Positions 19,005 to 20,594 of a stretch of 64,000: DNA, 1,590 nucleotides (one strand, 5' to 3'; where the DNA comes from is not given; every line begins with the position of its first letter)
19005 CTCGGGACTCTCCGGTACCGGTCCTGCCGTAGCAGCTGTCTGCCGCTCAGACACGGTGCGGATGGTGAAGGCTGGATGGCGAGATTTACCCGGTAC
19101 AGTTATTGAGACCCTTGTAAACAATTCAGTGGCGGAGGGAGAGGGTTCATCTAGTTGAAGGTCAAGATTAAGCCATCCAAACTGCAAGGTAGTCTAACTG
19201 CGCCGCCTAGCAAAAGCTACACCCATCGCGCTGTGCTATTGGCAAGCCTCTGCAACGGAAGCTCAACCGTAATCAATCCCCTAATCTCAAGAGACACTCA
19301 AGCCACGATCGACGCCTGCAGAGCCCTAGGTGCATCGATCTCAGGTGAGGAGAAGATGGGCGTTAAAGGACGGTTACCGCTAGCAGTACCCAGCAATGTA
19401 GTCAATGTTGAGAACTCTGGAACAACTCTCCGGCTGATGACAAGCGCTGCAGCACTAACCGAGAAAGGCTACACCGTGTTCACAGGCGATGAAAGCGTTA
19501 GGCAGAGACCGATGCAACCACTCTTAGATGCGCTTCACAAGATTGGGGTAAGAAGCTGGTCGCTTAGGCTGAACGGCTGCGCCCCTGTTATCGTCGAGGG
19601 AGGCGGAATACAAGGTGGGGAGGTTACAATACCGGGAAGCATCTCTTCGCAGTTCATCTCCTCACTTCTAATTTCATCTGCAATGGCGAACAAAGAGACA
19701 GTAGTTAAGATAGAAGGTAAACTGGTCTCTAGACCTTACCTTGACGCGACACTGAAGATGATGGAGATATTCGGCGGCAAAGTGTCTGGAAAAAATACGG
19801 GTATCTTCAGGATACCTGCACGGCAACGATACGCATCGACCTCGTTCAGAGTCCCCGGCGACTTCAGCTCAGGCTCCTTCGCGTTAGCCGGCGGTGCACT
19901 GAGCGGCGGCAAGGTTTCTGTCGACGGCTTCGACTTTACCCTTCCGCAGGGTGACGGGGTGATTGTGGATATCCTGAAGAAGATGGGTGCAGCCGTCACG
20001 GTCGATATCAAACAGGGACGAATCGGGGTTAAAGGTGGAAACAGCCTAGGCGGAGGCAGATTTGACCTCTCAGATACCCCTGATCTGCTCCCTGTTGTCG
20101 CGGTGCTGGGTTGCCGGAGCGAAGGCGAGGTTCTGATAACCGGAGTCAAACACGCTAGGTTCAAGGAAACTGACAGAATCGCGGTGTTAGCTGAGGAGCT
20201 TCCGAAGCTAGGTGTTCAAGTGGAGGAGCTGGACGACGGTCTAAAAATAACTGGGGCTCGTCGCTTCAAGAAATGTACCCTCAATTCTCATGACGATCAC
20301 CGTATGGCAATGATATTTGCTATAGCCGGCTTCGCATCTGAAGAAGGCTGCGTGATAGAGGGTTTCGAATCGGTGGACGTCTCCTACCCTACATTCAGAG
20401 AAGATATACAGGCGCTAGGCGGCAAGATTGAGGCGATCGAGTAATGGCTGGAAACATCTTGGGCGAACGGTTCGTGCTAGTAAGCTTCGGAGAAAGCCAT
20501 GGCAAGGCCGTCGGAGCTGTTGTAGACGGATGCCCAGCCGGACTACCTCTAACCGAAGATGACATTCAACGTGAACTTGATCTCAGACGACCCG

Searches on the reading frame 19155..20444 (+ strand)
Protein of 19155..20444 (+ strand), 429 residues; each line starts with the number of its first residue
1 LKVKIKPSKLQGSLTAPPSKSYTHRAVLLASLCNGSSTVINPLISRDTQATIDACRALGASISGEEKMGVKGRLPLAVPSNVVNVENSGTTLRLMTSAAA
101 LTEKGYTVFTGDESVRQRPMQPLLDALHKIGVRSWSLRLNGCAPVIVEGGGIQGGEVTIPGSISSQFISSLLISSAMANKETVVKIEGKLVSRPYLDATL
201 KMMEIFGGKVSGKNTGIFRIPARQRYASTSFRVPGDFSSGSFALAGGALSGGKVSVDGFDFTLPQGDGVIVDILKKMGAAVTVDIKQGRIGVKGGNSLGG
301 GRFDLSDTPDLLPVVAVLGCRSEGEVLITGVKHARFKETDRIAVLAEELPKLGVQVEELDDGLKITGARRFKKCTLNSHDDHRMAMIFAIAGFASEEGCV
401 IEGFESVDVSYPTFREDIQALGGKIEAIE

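Call 47: search_protein_families(library=pfam, proteins=[window:19155-20444:+], max_evalue=0.00001)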
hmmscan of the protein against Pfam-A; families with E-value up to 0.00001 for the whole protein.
window:19155-20444:+ (429 aa): 1 family
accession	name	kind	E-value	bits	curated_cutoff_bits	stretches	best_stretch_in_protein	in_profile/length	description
PF00275.25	EPSP_synthase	-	1.9e-110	369.9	22.8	1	6-417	3-416/417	EPSP synthase (3-phosphoshikimate 1-carboxyvinyltransferase)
